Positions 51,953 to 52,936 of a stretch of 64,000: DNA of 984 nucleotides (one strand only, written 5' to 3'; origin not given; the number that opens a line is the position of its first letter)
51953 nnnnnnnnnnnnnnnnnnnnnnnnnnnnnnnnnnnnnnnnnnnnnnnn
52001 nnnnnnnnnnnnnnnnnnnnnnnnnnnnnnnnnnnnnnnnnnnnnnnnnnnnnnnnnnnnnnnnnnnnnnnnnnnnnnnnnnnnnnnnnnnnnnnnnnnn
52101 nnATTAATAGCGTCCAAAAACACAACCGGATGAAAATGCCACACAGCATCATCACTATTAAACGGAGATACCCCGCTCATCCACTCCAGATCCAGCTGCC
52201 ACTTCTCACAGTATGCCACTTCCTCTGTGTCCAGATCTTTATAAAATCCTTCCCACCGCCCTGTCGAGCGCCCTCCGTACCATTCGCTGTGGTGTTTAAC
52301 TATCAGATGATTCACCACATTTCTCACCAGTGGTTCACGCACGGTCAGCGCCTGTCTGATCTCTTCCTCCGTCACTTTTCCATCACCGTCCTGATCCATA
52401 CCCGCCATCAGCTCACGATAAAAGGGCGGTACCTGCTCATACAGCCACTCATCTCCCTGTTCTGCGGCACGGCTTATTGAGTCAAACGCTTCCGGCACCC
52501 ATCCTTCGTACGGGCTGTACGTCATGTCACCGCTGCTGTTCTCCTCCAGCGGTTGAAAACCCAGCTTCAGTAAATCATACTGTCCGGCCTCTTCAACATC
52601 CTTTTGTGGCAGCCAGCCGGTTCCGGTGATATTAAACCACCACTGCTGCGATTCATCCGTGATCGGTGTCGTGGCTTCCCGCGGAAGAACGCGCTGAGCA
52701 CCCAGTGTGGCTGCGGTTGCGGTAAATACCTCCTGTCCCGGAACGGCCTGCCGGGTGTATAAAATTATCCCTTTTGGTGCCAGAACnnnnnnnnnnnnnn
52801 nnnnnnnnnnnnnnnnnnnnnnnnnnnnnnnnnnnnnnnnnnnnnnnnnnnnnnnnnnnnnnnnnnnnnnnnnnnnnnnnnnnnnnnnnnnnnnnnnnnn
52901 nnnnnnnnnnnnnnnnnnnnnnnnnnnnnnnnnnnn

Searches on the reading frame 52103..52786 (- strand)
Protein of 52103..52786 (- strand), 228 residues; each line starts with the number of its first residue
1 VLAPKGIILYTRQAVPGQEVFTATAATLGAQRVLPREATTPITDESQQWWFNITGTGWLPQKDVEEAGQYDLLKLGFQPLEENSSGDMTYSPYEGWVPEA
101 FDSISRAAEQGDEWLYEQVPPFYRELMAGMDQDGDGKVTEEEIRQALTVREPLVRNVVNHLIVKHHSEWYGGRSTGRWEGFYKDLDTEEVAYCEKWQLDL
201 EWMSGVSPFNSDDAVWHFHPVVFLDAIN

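Call 16: find_homologous_proteins(query=window:52103-52786:-, max_evalue=0.001)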
Query seq(228 aa) (228 aa): 37 proteins with E <= 0.001 among 281 candidates.
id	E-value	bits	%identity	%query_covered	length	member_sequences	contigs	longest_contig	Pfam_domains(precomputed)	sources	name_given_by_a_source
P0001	2.3e-114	399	83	92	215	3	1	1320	-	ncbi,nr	ncbi:MAG: EF-hand domain-containing protein [Varibaculum cambriense]|nr:EF-hand domain-containing pr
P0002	1.2e-101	357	68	100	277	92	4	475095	-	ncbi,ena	-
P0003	8.6e-89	315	68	90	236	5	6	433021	PF00036.39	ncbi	ncbi:EF-hand domain-containing protein [Cronobacter turicensis]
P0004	5.0e-86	306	97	60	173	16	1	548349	-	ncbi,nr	ncbi:hypothetical protein ERJG_02709 [Escherichia coli M863]|nr:hypothetical protein ERJG_02709 [Esc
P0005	8.4e-76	273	72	75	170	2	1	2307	-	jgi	jgi:hypothetical protein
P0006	2.7e-75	271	86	60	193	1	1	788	-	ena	-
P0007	6.5e-74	267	73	70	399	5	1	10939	-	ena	-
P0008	3.1e-73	264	66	76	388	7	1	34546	-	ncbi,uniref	ncbi:hypothetical protein [Enterobacter asburiae]|uniref:hypothetical protein n=1 Tax=Enterobacter a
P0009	1.1e-71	259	64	76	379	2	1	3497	-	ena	-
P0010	1.2e-67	246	92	54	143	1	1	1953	-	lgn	-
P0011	5.7e-63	231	68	68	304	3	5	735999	-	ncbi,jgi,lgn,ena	-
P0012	1.8e-62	229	73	59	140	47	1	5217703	-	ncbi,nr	ncbi:hypothetical protein LNO03_10210 [Klebsiella pneumoniae subsp. pneumoniae]|nr:hypothetical prot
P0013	1.9e-57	213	75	55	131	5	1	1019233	-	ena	-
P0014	2.0e-57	213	71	58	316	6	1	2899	-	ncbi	ncbi:hypothetical protein ABLV61_22205, partial [Klebsiella sp. GB_Kp058]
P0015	7.7e-57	211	72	52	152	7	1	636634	-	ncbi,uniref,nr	ncbi:hypothetical protein [Citrobacter sedlakii]|uniref:hypothetical protein n=1 Tax=Citrobacter sed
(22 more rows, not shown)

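Call 26: find_encoding_contigs(protein=P0007, flank=5000, max_places=4)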
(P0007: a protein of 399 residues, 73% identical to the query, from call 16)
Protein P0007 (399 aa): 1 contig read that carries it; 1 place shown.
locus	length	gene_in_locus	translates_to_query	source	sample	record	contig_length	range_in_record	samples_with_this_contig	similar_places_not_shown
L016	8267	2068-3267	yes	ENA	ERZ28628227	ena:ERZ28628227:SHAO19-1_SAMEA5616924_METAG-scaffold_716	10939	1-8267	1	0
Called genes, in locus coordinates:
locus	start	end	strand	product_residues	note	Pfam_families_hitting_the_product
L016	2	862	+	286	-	?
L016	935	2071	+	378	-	-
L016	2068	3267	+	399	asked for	-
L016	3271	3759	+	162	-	-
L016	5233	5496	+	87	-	PF05488:PAAR_motif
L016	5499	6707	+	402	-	-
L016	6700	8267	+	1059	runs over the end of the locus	-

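Call 27: find_encoding_contigs(protein=P0011, flank=5000, max_places=4)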
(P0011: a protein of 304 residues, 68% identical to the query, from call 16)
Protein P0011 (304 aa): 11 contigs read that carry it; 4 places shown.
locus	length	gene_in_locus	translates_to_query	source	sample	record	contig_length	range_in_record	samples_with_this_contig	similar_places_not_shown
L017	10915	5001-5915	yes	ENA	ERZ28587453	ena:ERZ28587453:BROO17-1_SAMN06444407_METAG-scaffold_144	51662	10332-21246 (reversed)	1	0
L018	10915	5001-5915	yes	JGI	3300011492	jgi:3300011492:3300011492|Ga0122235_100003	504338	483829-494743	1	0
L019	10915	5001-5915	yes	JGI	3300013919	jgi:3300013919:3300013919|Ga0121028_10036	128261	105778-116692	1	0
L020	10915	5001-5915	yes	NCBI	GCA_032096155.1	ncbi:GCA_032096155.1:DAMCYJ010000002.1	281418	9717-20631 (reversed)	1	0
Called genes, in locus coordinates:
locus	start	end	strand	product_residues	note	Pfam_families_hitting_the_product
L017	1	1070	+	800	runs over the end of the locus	PF05954:Phage_GPD, PF04717:Phage_base_V, PF13296:T6SS_Vgr, PF10106:DUF2345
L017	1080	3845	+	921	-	PF01551:Peptidase_M23 (weak), PF00959:Phage_lysozyme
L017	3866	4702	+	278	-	-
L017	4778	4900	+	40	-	-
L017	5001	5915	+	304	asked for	-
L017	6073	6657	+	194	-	-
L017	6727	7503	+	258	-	-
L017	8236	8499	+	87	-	PF05488:PAAR_motif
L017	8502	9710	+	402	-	-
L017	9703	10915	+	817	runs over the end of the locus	-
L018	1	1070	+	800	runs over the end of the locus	PF05954:Phage_GPD, PF04717:Phage_base_V, PF13296:T6SS_Vgr, PF10106:DUF2345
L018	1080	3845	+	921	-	PF01551:Peptidase_M23 (weak), PF00959:Phage_lysozyme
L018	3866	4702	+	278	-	-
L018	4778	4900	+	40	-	-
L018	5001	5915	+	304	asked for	-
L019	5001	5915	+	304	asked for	-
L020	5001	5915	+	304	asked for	-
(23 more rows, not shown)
